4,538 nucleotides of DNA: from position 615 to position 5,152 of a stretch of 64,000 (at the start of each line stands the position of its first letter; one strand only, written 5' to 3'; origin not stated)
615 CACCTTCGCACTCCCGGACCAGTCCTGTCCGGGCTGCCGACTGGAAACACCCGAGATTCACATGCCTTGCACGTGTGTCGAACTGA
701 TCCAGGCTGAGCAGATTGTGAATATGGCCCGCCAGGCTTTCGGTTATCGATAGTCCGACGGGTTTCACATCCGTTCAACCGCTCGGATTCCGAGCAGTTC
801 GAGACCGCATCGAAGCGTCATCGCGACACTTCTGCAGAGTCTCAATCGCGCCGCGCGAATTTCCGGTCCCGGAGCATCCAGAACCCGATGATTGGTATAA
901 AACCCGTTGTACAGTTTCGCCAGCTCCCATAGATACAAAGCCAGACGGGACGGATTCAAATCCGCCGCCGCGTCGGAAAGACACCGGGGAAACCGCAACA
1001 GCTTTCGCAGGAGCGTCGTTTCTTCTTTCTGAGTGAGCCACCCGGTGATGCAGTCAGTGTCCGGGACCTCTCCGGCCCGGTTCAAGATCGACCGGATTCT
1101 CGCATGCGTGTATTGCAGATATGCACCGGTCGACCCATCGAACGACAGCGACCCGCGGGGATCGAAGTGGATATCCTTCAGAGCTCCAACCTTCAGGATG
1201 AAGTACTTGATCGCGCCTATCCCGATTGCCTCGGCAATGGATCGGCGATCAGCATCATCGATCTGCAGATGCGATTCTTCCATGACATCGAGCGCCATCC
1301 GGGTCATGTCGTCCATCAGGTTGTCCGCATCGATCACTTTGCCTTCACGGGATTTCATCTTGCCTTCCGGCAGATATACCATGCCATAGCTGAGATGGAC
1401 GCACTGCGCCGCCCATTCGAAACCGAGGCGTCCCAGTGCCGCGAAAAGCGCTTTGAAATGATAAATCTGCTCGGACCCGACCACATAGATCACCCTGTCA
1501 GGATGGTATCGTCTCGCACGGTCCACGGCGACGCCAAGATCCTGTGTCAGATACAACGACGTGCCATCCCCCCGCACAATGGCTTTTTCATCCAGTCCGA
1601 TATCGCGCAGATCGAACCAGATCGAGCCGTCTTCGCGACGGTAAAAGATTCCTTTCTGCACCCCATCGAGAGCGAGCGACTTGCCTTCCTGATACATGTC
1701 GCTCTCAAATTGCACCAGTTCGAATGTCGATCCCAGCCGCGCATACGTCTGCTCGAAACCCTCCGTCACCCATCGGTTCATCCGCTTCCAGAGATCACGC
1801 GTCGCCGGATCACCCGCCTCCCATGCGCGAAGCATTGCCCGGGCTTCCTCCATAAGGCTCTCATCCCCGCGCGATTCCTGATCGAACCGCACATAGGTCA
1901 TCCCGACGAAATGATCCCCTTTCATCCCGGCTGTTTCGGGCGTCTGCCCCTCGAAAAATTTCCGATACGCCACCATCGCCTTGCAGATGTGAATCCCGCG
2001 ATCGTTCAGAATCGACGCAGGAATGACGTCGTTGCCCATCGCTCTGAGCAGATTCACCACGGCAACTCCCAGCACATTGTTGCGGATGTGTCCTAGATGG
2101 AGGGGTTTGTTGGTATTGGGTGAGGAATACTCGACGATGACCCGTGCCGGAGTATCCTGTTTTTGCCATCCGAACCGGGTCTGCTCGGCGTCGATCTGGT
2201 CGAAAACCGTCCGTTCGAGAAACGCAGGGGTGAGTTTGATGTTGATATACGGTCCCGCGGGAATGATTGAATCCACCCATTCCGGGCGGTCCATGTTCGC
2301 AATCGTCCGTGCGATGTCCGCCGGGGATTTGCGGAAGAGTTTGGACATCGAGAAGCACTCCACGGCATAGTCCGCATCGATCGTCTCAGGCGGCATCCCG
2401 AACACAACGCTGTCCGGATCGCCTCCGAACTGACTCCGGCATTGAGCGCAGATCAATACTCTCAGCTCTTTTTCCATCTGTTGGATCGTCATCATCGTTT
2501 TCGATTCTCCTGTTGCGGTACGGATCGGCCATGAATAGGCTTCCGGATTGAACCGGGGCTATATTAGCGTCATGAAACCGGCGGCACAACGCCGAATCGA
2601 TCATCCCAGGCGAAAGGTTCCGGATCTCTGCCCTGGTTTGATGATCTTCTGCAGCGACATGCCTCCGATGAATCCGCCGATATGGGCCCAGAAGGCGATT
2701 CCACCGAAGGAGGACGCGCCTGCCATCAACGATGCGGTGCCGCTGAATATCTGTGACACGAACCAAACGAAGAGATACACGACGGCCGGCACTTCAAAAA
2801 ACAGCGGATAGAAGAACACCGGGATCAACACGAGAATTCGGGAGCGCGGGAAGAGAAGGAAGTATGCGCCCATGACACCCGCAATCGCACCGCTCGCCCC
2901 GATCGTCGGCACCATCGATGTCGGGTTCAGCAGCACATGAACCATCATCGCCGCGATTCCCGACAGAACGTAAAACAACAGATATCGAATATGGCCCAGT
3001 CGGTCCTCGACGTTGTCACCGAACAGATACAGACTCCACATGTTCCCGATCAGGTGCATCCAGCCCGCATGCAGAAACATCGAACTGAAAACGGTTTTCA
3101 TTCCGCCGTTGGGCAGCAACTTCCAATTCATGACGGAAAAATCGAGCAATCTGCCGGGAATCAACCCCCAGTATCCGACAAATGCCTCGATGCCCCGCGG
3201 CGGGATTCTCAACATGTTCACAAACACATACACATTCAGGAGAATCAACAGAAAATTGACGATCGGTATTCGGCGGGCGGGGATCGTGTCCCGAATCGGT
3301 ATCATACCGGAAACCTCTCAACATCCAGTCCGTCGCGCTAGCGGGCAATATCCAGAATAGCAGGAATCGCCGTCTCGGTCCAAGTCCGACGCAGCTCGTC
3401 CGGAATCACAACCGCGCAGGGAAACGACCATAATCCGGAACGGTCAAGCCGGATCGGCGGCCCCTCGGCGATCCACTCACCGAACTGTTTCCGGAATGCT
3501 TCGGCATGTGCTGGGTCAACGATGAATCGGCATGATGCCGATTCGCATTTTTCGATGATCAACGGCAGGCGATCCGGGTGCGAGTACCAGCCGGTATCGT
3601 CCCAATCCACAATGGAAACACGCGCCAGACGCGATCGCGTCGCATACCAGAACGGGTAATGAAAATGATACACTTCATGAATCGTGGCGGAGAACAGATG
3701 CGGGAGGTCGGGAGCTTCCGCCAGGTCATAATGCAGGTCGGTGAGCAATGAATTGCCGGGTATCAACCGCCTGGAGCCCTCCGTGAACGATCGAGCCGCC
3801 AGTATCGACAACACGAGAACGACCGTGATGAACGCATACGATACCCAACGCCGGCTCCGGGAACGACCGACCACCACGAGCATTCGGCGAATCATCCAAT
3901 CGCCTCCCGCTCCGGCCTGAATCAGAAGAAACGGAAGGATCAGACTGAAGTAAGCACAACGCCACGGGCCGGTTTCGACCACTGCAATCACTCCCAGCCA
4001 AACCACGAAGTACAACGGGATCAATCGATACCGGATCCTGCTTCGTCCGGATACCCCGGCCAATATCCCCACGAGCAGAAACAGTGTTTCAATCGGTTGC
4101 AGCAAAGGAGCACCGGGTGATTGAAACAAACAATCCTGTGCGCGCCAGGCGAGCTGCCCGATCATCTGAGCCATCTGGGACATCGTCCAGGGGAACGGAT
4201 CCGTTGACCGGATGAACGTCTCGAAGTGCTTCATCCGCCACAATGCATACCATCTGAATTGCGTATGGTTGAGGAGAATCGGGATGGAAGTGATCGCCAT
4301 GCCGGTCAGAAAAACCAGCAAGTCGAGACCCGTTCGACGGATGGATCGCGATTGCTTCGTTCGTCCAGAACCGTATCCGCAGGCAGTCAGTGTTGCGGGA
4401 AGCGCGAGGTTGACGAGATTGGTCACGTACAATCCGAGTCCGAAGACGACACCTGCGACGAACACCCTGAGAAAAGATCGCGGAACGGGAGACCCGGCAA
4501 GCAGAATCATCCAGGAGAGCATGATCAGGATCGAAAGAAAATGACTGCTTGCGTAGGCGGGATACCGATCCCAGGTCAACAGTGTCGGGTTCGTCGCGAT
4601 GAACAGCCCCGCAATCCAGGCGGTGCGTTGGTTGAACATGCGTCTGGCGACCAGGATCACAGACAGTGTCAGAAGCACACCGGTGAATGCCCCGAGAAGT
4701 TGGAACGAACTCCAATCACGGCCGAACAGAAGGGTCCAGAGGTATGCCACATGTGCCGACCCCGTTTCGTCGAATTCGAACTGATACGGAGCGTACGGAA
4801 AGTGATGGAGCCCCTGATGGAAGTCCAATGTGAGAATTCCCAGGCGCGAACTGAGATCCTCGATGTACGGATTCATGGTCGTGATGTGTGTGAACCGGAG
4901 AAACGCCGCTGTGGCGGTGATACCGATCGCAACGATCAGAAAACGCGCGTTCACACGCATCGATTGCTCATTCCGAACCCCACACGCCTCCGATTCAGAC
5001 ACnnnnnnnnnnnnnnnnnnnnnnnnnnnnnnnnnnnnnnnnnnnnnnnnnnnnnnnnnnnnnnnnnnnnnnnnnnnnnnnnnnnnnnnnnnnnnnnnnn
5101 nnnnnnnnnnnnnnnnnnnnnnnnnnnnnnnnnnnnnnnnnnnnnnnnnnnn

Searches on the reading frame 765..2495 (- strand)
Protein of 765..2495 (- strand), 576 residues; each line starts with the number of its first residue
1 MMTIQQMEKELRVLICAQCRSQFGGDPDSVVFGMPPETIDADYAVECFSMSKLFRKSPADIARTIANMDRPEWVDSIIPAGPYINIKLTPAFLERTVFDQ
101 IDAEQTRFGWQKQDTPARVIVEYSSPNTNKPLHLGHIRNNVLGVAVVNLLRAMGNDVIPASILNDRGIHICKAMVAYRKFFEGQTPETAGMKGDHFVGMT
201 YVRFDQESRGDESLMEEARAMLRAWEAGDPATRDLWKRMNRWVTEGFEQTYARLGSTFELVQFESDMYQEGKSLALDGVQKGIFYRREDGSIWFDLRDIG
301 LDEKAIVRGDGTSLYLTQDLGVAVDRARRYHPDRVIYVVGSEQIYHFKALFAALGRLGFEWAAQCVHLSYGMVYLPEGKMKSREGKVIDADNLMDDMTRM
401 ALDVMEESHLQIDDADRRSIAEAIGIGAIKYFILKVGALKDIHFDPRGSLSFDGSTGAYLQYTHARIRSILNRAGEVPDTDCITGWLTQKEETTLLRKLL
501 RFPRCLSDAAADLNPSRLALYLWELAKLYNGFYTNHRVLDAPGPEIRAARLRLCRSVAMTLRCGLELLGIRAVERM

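Call 24: search_protein_families(library=pfam, proteins=[window:765-2495:-], max_evalue=0.0001)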
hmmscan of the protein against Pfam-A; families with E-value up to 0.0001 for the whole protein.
window:765-2495:- (576 aa): 3 families
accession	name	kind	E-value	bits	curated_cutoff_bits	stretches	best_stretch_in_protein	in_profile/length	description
PF00750.26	tRNA-synt_1d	-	4.6e-50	171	23.3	1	113-445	16-348/349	tRNA synthetases class I (R), catalytic domain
PF05746.21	DALR_1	-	1.3e-31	109.6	22.3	1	460-576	1-117/117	DALR anticodon binding domain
PF03485.21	Arg_tRNA_synt_N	-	5.6e-07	30.5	21.5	1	24-88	18-85/85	Arginyl tRNA synthetase N terminal domain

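Call 31: list_cluster_members(proteins=[window:765-2495:-, window:4995-6683:-, window:11310-12026:-, window:7804-8919:-, P0006, P0003])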
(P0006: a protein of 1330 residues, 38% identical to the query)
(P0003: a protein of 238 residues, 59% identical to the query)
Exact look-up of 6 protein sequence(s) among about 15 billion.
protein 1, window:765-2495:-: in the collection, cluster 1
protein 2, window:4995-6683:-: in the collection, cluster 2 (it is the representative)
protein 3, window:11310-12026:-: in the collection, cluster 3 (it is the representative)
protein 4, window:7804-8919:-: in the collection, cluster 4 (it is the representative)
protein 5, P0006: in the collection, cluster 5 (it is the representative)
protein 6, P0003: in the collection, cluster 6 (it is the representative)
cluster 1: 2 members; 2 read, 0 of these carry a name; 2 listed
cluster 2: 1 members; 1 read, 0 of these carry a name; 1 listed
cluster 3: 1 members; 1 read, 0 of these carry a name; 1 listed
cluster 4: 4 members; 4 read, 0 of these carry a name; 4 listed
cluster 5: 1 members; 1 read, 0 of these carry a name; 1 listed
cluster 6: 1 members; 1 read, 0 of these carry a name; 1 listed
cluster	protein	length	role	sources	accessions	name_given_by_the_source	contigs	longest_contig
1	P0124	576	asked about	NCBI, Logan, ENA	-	-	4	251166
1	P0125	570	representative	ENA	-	-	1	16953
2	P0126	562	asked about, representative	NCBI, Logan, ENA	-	-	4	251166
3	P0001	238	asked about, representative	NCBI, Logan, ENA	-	-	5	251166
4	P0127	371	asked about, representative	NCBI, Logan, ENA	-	-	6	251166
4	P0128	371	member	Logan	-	-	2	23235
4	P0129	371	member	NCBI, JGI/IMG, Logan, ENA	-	-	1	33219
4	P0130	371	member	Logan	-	-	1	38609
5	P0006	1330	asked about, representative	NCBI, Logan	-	-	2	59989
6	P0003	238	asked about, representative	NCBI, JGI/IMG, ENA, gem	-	-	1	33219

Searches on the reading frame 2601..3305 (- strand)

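Call 24: search_protein_families(library=pfam, proteins=[window:2601-3305:-], max_evalue=0.0001)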
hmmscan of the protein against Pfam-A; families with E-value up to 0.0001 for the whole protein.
window:2601-3305:- (234 aa): 1 family
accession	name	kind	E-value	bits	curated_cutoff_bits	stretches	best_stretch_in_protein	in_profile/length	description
PF01694.28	Rhomboid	-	2.7e-35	122.1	22.6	1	69-221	4-139/143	Rhomboid domain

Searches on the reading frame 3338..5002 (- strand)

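Call 24: search_protein_families(library=pfam, proteins=[window:3338-5002:-], max_evalue=0.0001)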
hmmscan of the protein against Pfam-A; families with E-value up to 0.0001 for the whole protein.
window:3338-5002:- (554 aa): 1 family
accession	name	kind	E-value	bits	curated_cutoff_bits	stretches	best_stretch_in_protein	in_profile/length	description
PF13231.12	PMT_2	-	2.7e-05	24.9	26.1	1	84-236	8-152/160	Dolichyl-phosphate-mannose-protein mannosyltransferase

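Call 78: search_protein_families(library=ncbifam, proteins=[window:3338-5002:-], max_evalue=0.001)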
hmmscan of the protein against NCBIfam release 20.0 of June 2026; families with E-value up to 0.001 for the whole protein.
window:3338-5002:- (554 aa): 0 families
